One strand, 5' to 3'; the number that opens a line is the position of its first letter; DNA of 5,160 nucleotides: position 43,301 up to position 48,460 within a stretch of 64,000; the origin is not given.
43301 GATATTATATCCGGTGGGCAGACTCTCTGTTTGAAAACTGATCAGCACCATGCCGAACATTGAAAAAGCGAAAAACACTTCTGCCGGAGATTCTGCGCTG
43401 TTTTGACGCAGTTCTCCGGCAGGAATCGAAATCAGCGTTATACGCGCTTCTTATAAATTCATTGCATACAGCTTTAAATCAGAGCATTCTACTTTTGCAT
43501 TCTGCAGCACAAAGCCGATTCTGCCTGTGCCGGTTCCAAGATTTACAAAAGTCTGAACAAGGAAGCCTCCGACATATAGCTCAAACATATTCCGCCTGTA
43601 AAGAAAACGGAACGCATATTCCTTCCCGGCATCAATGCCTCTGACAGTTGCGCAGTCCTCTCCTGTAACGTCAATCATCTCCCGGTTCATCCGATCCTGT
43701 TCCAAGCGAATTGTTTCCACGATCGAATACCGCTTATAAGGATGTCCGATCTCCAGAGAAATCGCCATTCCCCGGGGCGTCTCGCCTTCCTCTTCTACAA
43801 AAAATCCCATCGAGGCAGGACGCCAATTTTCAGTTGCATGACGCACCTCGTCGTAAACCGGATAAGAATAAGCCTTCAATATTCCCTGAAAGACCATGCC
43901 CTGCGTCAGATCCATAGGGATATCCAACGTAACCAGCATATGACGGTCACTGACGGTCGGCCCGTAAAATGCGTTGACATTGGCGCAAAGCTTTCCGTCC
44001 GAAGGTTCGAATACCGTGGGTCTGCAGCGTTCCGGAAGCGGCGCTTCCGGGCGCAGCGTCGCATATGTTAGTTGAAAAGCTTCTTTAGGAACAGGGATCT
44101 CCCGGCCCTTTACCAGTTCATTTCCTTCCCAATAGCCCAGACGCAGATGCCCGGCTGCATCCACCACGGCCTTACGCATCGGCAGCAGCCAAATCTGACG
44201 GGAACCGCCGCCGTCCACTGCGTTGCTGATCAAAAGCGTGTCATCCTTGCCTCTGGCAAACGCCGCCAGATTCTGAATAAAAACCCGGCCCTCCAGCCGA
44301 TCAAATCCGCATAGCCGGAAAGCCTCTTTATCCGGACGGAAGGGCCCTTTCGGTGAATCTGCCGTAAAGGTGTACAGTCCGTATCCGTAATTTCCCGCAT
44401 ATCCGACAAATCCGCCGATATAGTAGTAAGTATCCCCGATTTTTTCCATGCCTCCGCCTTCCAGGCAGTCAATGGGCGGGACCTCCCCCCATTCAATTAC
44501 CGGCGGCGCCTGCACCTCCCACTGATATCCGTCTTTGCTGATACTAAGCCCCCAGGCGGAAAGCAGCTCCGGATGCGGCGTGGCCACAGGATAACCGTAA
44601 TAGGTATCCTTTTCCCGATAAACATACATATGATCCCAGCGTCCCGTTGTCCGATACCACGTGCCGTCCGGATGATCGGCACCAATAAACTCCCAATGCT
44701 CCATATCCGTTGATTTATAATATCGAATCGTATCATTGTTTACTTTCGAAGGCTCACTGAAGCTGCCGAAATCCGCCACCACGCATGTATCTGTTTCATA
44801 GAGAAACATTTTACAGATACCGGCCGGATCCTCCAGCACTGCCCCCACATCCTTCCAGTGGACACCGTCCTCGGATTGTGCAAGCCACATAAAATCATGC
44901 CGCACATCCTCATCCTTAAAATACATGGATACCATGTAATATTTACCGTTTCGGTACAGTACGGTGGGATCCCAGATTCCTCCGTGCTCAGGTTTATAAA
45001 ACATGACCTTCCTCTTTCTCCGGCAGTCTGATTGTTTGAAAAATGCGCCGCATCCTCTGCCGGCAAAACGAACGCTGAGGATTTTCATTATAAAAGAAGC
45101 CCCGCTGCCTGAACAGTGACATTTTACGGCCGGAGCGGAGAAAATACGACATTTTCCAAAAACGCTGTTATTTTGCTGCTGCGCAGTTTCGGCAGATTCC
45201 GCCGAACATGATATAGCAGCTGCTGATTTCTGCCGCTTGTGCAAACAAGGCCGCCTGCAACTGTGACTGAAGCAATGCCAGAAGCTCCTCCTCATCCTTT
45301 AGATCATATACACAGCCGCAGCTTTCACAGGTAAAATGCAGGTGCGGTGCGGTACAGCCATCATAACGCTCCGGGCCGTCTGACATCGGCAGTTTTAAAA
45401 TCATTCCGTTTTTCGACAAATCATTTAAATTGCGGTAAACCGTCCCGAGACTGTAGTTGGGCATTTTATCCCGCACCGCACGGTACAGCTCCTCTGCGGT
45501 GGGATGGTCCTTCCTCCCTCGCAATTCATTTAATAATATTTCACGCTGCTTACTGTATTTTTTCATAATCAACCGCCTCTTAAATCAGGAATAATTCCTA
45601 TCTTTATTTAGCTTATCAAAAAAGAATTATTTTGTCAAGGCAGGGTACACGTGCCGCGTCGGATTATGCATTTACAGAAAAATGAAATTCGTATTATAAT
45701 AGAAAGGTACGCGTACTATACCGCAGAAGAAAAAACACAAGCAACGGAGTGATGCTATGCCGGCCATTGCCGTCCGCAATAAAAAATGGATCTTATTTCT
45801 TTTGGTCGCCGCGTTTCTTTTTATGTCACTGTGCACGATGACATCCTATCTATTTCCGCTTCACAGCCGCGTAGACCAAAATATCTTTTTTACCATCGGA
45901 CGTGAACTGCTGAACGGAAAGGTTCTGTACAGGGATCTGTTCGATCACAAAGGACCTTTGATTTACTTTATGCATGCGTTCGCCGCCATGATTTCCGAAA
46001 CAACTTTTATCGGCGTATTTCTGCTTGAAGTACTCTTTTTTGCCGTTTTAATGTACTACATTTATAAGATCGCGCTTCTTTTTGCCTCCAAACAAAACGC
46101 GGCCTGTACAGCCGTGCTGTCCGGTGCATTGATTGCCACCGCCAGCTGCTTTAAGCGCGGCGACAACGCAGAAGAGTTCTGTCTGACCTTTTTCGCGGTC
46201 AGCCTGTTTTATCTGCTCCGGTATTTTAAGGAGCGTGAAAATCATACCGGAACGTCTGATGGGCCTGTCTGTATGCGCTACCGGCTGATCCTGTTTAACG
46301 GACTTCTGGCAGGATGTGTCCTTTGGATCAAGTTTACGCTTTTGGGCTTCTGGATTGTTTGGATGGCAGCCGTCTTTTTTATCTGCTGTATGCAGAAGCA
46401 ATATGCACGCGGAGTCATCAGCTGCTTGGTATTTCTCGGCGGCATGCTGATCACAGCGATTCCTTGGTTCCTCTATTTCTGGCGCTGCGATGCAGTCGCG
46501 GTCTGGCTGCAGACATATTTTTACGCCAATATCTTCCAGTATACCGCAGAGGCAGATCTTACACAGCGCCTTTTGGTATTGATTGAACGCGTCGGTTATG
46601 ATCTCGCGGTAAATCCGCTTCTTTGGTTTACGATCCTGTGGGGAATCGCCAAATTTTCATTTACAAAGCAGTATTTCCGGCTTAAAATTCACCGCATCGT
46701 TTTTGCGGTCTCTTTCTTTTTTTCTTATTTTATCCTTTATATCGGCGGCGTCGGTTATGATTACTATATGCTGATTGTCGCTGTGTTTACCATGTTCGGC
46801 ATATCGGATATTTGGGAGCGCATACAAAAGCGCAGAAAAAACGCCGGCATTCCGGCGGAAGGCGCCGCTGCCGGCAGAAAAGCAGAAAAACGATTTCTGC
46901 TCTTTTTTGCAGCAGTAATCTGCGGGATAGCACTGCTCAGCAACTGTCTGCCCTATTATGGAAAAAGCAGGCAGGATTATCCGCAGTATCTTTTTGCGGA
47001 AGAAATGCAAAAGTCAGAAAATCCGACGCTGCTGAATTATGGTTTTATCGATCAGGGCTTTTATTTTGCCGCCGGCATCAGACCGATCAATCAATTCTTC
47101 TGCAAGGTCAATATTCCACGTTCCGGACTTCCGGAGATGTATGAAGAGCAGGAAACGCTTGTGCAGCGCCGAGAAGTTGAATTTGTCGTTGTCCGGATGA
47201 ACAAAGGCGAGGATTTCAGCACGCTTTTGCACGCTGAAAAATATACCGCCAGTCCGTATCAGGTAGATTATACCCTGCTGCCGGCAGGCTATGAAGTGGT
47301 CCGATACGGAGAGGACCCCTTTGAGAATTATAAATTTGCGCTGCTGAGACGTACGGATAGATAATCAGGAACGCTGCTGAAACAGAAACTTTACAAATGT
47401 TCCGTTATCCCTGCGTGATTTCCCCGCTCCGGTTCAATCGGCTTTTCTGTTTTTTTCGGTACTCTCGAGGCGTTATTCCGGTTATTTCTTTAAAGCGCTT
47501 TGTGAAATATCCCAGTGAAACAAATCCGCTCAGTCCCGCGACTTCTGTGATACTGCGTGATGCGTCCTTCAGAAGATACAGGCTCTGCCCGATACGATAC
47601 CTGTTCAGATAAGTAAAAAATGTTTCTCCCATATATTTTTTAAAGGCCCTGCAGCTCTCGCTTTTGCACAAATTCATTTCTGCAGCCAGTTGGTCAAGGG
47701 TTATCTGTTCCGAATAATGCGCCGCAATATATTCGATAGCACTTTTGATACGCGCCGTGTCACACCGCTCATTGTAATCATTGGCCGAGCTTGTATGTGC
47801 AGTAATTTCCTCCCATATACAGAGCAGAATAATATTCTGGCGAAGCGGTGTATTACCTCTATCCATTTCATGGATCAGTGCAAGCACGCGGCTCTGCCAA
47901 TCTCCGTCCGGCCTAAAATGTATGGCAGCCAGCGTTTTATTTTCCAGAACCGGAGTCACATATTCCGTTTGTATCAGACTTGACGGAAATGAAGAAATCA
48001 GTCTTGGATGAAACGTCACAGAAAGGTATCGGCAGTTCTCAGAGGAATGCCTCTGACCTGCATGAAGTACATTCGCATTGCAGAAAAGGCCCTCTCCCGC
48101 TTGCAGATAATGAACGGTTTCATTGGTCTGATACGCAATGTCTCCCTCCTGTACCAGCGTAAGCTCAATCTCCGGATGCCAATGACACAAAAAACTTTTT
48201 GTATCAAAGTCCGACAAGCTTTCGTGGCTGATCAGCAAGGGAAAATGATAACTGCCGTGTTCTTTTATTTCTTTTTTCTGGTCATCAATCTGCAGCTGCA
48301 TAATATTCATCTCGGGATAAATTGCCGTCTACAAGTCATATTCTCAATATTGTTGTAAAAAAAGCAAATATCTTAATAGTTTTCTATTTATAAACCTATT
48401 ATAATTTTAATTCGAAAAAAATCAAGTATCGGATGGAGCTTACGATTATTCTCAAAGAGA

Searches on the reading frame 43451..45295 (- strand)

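Call 61: search_protein_families(library=pfam, proteins=[window:43451-45295:-], max_evalue=0.00001)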
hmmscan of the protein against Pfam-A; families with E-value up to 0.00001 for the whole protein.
window:43451-45295:- (614 aa): 1 family
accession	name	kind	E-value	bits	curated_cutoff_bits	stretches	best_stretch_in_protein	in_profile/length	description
PF04616.20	Glyco_hydro_43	-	7.6e-06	25.9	32.2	0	109-155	12-54/288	Glycosyl hydrolases family 43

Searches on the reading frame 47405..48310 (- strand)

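Call 61: search_protein_families(library=pfam, proteins=[window:47405-48310:-], max_evalue=0.00001)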
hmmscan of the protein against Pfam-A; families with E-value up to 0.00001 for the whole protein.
window:47405-48310:- (301 aa): 4 families
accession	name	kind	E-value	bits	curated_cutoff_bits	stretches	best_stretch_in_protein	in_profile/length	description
PF12833.13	HTH_18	-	2.4e-19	69.8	33.6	1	208-286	1-79/80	Helix-turn-helix domain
PF00165.29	HTH_AraC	-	2.8e-14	53.3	26.6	1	251-286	8-42/42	Bacterial regulatory helix-turn-helix proteins, AraC family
PF02311.25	AraC_binding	-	5.4e-13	49.3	21.1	1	35-149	11-116/135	AraC-like ligand binding domain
PF07883.17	Cupin_2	-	1.9e-08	34.4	27.2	1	40-98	11-69/70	Cupin domain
